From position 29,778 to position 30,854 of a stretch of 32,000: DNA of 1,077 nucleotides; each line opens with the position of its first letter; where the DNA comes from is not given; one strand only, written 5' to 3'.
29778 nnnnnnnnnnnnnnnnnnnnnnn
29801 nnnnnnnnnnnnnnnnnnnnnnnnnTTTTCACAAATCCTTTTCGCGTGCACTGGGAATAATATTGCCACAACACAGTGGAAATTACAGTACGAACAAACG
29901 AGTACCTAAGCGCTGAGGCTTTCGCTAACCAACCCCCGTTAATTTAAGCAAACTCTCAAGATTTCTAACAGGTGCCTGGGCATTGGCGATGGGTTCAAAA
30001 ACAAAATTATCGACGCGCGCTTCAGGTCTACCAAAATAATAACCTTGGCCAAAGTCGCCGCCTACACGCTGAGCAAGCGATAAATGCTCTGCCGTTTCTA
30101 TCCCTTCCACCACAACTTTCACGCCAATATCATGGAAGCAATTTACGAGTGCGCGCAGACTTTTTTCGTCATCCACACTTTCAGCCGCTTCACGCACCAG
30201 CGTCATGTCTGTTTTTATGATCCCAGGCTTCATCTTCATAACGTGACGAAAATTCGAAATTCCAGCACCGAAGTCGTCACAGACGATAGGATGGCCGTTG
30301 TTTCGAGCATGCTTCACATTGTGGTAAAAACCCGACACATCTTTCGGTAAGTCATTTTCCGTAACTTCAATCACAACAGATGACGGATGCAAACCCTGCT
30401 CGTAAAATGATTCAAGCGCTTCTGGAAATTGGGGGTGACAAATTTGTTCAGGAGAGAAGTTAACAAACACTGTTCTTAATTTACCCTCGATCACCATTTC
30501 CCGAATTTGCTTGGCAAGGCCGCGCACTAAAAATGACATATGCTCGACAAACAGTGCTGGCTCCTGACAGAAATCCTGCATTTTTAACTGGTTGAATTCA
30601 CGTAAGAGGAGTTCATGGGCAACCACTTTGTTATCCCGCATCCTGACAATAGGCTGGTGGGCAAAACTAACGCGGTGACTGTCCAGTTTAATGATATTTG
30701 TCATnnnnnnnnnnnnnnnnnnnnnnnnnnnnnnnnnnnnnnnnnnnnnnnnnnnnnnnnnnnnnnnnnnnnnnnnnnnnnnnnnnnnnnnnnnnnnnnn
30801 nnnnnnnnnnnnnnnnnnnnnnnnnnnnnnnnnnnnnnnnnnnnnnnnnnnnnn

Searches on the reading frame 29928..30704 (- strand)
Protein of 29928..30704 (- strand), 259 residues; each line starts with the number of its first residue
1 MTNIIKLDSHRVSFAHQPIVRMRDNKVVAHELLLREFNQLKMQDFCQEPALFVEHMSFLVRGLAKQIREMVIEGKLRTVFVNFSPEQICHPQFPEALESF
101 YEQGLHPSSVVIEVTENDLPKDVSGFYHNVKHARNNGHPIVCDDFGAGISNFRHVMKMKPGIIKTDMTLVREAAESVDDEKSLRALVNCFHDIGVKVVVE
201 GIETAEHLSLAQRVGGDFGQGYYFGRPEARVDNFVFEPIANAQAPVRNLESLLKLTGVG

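Call 6: search_protein_families(library=pfam, proteins=[window:29928-30704:-], max_evalue=0.01)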
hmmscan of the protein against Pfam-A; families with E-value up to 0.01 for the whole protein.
window:29928-30704:- (259 aa): 1 family
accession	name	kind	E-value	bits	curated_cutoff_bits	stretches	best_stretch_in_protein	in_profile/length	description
PF00563.25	EAL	-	1e-39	136.7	31.3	1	8-227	9-236/236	EAL domain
